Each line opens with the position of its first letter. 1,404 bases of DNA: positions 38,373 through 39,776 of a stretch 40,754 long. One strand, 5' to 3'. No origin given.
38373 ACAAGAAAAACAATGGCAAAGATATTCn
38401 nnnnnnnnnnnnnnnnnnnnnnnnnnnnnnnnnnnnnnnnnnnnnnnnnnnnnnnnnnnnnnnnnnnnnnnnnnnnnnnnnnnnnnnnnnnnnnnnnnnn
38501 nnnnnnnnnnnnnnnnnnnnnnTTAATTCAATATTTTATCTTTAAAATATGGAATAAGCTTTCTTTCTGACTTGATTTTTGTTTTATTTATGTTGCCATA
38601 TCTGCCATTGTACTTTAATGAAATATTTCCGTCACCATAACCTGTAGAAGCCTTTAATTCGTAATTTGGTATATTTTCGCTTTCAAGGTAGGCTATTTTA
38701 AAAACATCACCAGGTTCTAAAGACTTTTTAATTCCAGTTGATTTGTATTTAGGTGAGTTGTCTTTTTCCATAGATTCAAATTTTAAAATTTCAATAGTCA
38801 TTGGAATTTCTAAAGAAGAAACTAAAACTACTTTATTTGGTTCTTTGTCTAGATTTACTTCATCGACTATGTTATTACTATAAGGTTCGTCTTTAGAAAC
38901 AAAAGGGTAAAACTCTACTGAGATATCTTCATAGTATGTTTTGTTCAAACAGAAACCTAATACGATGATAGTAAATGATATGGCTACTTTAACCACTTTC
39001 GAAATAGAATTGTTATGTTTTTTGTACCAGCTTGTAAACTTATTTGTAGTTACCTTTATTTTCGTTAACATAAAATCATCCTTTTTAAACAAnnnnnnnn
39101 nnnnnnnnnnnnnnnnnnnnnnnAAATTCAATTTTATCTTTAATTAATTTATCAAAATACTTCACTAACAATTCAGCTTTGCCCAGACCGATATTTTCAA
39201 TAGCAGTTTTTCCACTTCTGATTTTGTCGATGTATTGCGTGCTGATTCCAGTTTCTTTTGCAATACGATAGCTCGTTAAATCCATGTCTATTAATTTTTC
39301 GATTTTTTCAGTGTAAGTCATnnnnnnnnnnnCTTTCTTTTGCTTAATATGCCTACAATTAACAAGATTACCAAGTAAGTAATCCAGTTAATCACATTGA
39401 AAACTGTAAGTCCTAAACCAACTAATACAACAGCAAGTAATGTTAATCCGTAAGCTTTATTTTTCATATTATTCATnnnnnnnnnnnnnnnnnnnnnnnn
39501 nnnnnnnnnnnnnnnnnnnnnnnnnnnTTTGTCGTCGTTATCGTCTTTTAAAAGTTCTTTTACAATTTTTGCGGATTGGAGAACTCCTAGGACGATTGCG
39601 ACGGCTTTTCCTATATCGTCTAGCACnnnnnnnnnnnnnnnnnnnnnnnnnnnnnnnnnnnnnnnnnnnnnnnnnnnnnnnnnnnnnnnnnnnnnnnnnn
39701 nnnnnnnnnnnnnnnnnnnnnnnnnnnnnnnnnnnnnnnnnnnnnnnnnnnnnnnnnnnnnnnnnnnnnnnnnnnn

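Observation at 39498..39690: Fst/Ldr-like type I toxin mini-gene with a consensus promoter, palindromic operator and bidirectional terminator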

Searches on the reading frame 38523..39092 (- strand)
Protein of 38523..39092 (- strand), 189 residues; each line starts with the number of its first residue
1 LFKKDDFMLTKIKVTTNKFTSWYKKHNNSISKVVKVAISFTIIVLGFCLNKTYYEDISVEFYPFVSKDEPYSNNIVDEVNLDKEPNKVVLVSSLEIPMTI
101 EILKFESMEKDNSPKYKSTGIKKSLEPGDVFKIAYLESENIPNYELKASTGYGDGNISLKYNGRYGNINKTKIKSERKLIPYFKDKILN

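Call 5: search_protein_families(library=pfam, proteins=[window:38523-39092:-], max_evalue=10)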
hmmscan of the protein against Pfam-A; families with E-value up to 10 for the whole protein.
window:38523-39092:- (189 aa): 1 family
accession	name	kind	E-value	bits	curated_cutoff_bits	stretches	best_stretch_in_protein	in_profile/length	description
PF10738.15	Lpp-LpqN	-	0.043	13.7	22.4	1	124-181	76-134/174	Probable lipoprotein LpqN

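Call 25: search_protein_families(library=phrogs, proteins=[window:38523-39092:-], max_evalue=1)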
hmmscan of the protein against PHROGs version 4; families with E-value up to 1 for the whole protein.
window:38523-39092:- (189 aa): 0 families

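Call 58: search_protein_families(library=padloc, proteins=[window:38523-39092:-], max_evalue=1)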
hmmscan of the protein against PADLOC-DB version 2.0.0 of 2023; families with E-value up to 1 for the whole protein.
window:38523-39092:- (189 aa): 0 families

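Call 59: search_protein_families(library=ncbifam, proteins=[window:38523-39092:-], max_evalue=1)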
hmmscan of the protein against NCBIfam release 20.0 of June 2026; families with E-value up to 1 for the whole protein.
window:38523-39092:- (189 aa): 0 families

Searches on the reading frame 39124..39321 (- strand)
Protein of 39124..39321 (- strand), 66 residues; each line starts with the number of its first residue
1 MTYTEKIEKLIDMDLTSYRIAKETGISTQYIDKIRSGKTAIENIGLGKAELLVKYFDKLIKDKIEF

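Call 5: search_protein_families(library=pfam, proteins=[window:39124-39321:-], max_evalue=10)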
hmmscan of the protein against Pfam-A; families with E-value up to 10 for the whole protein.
seq(66 aa): 4 families
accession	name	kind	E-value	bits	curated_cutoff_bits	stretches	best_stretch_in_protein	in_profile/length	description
PF01381.28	HTH_3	-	0.0025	18.2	23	1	13-41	8-36/55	Helix-turn-helix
PF13443.12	HTH_26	-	0.004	17.8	22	1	10-55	6-49/63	Cro/C1-type HTH DNA-binding domain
PF17573.8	GA-like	-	0.019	15.3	25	1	22-44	20-42/50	GA-like domain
PF07506.17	RepB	-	0.06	13.8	30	1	5-53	12-59/185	RepB plasmid partitioning protein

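Call 14: find_encoding_contigs(protein=window:39124-39321:-, flank=4000, max_places=8)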
Protein seq(66 aa) (66 aa): 24 contigs read that carry it; 8 places shown.
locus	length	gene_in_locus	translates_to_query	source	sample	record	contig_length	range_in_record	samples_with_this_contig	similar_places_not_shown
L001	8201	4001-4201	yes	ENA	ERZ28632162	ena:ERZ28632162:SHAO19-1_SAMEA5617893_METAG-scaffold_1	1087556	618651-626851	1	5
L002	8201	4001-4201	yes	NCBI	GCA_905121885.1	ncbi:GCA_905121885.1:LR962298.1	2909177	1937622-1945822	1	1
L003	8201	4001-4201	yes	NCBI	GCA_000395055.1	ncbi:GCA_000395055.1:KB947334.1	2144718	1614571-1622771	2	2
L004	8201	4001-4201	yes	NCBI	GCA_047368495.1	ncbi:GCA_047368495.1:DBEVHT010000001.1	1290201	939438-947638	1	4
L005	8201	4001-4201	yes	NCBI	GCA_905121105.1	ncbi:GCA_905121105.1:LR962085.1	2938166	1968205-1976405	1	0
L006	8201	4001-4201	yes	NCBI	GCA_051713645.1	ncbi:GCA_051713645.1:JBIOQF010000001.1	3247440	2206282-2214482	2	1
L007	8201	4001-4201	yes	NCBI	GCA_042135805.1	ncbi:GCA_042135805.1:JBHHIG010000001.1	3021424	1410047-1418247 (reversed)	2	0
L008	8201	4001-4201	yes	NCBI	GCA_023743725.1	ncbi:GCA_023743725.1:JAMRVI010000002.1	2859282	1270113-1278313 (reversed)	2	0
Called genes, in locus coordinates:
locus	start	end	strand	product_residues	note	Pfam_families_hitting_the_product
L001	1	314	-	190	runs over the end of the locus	PF00440:TetR_N (weak)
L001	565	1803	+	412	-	PF02073:Peptidase_M29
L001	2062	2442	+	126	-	PF08000:bPH_1, PF14470:bPH_3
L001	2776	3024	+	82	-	-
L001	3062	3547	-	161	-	-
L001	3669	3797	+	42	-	-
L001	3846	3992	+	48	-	-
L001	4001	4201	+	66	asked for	-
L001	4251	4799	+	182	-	-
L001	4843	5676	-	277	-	PF01510:Amidase_2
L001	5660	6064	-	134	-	PF05105:Phage_holin_4_1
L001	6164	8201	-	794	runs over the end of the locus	PF03009:GDPD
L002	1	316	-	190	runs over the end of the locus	PF00440:TetR_N (weak)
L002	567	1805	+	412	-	PF02073:Peptidase_M29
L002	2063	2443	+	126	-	PF08000:bPH_1, PF14470:bPH_3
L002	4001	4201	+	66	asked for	-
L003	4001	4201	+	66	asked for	-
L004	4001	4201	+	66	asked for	-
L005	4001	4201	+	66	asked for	-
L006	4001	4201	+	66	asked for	-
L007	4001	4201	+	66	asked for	-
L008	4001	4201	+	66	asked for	-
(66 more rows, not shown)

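Call 25: search_protein_families(library=phrogs, proteins=[window:39124-39321:-], max_evalue=1)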
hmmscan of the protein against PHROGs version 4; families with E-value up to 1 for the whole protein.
seq(66 aa): 16 families
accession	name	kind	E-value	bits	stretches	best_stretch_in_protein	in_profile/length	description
phrog_1529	-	unknown function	2.3e-15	58.2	1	3-61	7-65/209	-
phrog_15116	-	unknown function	0.00026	22.2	1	8-44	8-44/71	-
phrog_8038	-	unknown function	0.00037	21.3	1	2-40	5-42/66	-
phrog_8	-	transcription regulation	0.00038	21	1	5-58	79-130/346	transcriptional regulator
phrog_18749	-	unknown function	0.00042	21.3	1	5-56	105-156/161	-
phrog_6831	-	transcription regulation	0.00053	20.9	1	2-40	6-44/68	transcriptional regulator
phrog_638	-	transcription regulation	0.0062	17.4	1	1-43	2-46/145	transcriptional regulator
phrog_1468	-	transcription regulation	0.0071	16.9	1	9-38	15-44/67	transcriptional repressor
phrog_4441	-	DNA, RNA and nucleotide metabolism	0.0073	17.6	1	14-41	17-45/98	HTH DNA binding protein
phrog_6223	-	transcription regulation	0.012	16.6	1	14-39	17-42/73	transcriptional repressor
phrog_3557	-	transcription regulation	0.038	15.2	1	3-39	14-50/142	transcriptional regulator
phrog_2538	-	head and packaging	0.08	14.1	1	7-61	11-65/129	terminase small subunit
phrog_4583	-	transcription regulation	0.13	13.3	1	13-41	22-50/81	transcriptional repressor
phrog_59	-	DNA, RNA and nucleotide metabolism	0.16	12.3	1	16-40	248-272/423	HNH endonuclease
phrog_147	-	transcription regulation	0.22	12.9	1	1-56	3-59/100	transcriptional regulator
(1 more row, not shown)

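Call 58: search_protein_families(library=padloc, proteins=[window:39124-39321:-], max_evalue=1)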
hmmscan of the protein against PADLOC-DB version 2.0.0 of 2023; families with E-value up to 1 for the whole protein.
seq(66 aa): 3 families
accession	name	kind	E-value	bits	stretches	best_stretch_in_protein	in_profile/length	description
PDLC04775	PDC-M69A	-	0.0008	17.9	1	7-63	12-70/113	-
PDLC02968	RT-Toprim_I-C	-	0.0092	12.9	1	16-62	224-268/529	single gene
PDLC02965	RT-Toprim_I-C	-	0.0092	12.9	1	16-62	224-268/529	single gene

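Call 59: search_protein_families(library=ncbifam, proteins=[window:39124-39321:-], max_evalue=1)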
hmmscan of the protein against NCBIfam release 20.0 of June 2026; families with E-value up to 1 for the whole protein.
seq(66 aa): 2 families
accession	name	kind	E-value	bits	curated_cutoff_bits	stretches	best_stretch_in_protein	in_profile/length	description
TIGR02607.1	antidote_HigA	equivalog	0.012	15.4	47.7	1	8-41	14-47/81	HigA family addiction module antitoxin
TIGR03070.1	couple_hipB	subfamily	0.15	12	71.65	1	13-42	14-43/58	type II toxin-antitoxin system Y4mF family antitoxin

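Call 76: search_solved_structures(query=window:39124-39321:-, max_evalue=10)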
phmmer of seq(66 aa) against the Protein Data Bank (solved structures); distinct sequences matched with E-value up to 10: 6.
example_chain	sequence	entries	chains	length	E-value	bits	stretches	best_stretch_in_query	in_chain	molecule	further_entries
8jfr_B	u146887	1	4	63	3.5e-07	33.5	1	5-59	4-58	AcrIIA15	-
8jfo_B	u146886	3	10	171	2.7e-06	30.7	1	5-59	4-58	AcrIIA15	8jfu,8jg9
2k9q_A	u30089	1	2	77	0.26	15.1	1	6-65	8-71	uncharacterized protein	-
9lx2_A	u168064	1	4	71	0.53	14.1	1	4-63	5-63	anti-CRISPR-associated protein Aca11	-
5mab_A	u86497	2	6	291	1.2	13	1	19-54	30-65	FoxE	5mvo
2r63_A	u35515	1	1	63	1.5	12.7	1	8-40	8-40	REPRESSOR PROTEIN FROM BACTERIOPHAGE 434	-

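Call 81: search_solved_structures(query=window:39124-39321:-, max_evalue=0.001, show_alignments=2)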
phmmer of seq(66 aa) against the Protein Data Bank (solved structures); distinct sequences matched with E-value up to 0.001: 2.
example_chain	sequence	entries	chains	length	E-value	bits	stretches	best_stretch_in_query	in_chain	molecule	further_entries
8jfr_B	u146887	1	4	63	3.5e-07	33.5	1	5-59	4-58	AcrIIA15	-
8jfo_B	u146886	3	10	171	2.7e-06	30.7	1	5-59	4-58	AcrIIA15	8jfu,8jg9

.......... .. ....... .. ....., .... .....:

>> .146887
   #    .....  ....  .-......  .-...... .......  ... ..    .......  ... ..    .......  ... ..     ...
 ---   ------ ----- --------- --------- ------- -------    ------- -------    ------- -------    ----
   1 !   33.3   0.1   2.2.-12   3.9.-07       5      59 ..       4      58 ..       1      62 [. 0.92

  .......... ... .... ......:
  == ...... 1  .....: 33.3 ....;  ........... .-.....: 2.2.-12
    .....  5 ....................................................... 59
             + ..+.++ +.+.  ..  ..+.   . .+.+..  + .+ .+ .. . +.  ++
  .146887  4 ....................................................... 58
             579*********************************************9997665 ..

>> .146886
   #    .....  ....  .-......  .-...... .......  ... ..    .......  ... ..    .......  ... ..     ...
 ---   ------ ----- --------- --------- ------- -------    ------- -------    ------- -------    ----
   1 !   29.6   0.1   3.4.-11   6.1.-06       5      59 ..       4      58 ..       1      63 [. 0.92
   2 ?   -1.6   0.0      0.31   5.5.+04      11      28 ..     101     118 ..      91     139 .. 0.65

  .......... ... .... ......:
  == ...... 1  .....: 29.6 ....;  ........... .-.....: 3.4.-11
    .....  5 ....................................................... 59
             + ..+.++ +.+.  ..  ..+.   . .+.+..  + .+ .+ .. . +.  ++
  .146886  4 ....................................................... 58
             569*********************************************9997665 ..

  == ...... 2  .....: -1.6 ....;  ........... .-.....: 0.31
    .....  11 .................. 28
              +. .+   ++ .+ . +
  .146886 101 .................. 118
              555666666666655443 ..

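Call 85: predict_structure(protein=window:39124-39321:-)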
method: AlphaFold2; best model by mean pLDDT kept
length: 66 residues; sequences in the alignment: 1
mean_pLDDT: 91.8   pTM: 0.78
mean pLDDT of the five models: 91.8, 80.2, 58.1, 52.0, 50.3
residues with pLDDT >= 90: 54; 70-90: 9; 50-70: 3; < 50: 0
segments of 3 or more residues with pLDDT < 50: none
pLDDT, mean of each block of 10 residues (from residue 1): 91 93 97 95 94 94 71
secondary structure, 60 per line:
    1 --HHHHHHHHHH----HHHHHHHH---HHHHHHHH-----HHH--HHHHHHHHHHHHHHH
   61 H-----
elements in order: H3-12 H17-24 H28-35 H46-61

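Call 90: fold_search(model_id=the predicted structure, library=pdb)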
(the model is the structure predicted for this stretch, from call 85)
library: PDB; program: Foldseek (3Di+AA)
matches with E <= 10: 352; with E <= 0.001: 3
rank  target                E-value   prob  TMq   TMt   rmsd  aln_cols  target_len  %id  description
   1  8jfr_A                3.1e-04  1.00  0.84  0.90   0.6        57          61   38  N-terminal domain of AcrIIA15 in complex with palindromic DNA substrate (released 2024-02-28)
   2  8jfr_C                3.1e-04  1.00  0.84  0.89   0.6        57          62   38  N-terminal domain of AcrIIA15 in complex with palindromic DNA substrate (released 2024-02-28)
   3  8jfo_A                5.6e-04  1.00  0.83  0.33   1.2        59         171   37  Crystal structure of anti-CRISPR protein AcrIIA15 (released 2024-02-28)
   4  8jfu_C                1.4e-03  1.00  0.81  0.39   0.6        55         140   38  AcrIIA15 in complex with palindromic DNA substrate (released 2024-02-28)
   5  8jfu_A                2.9e-03  1.00  0.79  0.33   2.1        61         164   36  AcrIIA15 in complex with palindromic DNA substrate (released 2024-02-28)
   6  9lx2_B                4.3e-03  1.00  0.83  0.84   0.8        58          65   26  anti-CRISPR-associated protein, Aca11 (released 2025-11-12)
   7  9lx2_A                4.6e-03  1.00  0.82  0.80   0.9        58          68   26  anti-CRISPR-associated protein, Aca11 (released 2025-11-12)
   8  9lx2_C                1.3e-02  1.00  0.82  0.81   0.9        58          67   26  anti-CRISPR-associated protein, Aca11 (released 2025-11-12)
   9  9lx2_D                4.5e-02  1.00  0.83  0.85   0.9        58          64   26  anti-CRISPR-associated protein, Aca11 (released 2025-11-12)
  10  3ufd_F                1.2e-01  0.97  0.55  0.49   6.8        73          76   20  C.Esp1396I bound to its highest affinity operator site OM (released 2012-07-11)
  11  3fya_B                1.2e-01  0.97  0.55  0.49   6.3        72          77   18  Crystal Structure of an R35A mutant of the Restriction-Modification Controller Protein C.Esp1396I (released 2009-08-25)
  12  3g5g_N                1.3e-01  0.97  0.55  0.49   6.5        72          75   21  Crystal Structure of the Wild-Type Restriction-Modification Controller Protein C.Esp1396I (released 2009-08-25)
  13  3qq6_A                1.7e-01  0.99  0.64  0.62   6.1        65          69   12  The N-terminal DNA binding domain of SinR from Bacillus subtilis (released 2011-06-15)
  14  3qq6_B                1.8e-01  1.00  0.65  0.63   2.7        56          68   14  The N-terminal DNA binding domain of SinR from Bacillus subtilis (released 2011-06-15)
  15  6rnz_A                1.8e-01  0.99  0.62  0.62   5.4        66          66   23  Crystal structure of the N-terminal HTH DNA-binding domain of the essential repressor DdrO from radiation-resistant De (released 2019-10-09)
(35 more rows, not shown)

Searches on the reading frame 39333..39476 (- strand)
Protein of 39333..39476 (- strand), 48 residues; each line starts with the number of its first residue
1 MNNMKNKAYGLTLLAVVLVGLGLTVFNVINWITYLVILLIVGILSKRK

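Call 5: search_protein_families(library=pfam, proteins=[window:39333-39476:-], max_evalue=10)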
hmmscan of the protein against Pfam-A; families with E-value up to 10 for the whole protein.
seq(48 aa): 4 families
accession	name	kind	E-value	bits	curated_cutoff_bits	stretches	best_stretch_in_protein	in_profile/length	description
PF23815.1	DUF7186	-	0.13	12.7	27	1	16-40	9-32/39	Family of unknown function (DUF7186)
PF12420.13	DUF3671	-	0.35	10.8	34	1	3-44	153-200/223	Fam-L, Fam-M like protein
PF21314.2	TM_ErbB1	-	2.6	8.3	27.1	1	35-48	13-26/36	Epidermal growth factor receptor transmembrane-juxtamembrane segment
PF09813.14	Coa3_cc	-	3.3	7.8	27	1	3-18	11-26/48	Cytochrome c oxidase assembly factor 3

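Call 25: search_protein_families(library=phrogs, proteins=[window:39333-39476:-], max_evalue=1)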
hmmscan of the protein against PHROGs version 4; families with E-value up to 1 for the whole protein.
seq(48 aa): 2 families
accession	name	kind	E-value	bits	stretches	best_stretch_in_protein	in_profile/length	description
phrog_24301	-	unknown function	0.37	11.9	1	17-44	13-40/45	-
phrog_3344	-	unknown function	0.43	11.8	1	6-35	2-31/77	-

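Call 58: search_protein_families(library=padloc, proteins=[window:39333-39476:-], max_evalue=1)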
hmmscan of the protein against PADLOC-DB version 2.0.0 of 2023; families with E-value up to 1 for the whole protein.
seq(48 aa): 0 families

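Call 59: search_protein_families(library=ncbifam, proteins=[window:39333-39476:-], max_evalue=1)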
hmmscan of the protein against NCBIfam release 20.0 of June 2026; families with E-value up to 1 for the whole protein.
seq(48 aa): 0 families

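Call 93: search_solved_structures(query=window:39333-39476:-, max_evalue=10)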
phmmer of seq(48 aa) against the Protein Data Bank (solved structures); distinct sequences matched with E-value up to 10: 1.
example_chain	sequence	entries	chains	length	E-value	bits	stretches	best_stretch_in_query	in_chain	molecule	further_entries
8z9d_5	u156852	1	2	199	7.9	10.6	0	10-30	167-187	Photosystem II reaction center proteins PsbY, chloroplastic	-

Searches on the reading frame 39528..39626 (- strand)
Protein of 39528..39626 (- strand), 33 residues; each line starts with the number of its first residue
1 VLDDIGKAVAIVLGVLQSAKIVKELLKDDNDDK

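Call 5: search_protein_families(library=pfam, proteins=[window:39528-39626:-], max_evalue=10)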
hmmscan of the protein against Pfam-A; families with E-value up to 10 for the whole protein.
seq(33 aa): 0 families

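Call 8: search_dna_similar(query=window:39528-39626:-, collection=phages, mode=protein, max_evalue=10, max_rows=40)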
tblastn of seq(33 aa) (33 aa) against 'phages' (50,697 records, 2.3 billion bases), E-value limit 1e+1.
No match.

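Call 9: search_dna_similar(query=window:39528-39626:-, collection=plasmids, mode=protein, max_evalue=10, max_rows=40)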
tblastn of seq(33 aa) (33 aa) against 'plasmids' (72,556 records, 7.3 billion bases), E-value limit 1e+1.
No match.

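Call 25: search_protein_families(library=phrogs, proteins=[window:39528-39626:-], max_evalue=1)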
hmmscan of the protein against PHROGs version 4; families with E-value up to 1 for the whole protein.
seq(33 aa): 0 families

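Call 27: search_protein_representatives(protein=window:39528-39626:-)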
Query: 33 residues. Proteins with E-value up to 0.001 (for the whole library): 4; up to 1e-10: 0; up to 1e-30: 0. The best 4 are listed.
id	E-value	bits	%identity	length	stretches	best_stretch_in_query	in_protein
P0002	1.1e-09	51.5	90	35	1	2-32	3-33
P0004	1.2e-05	39.6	73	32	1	2-31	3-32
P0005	3.8e-05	38.1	67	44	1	1-33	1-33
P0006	8.8e-05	37.0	67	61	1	1-33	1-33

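Call 58: search_protein_families(library=padloc, proteins=[window:39528-39626:-], max_evalue=1)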
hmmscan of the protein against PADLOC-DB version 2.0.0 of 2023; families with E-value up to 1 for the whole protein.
seq(33 aa): 0 families

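Call 59: search_protein_families(library=ncbifam, proteins=[window:39528-39626:-], max_evalue=1)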
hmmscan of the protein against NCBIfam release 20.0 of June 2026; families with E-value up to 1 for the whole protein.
seq(33 aa): 0 families

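Call 91: search_solved_structures(query=window:39528-39626:-, max_evalue=10)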
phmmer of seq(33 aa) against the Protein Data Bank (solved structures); distinct sequences matched with E-value up to 10: 1.
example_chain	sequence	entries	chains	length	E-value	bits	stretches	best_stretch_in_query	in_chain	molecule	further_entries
9div_A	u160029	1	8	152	1.4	12.6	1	7-30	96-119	De novo designed ChuA binding protein C8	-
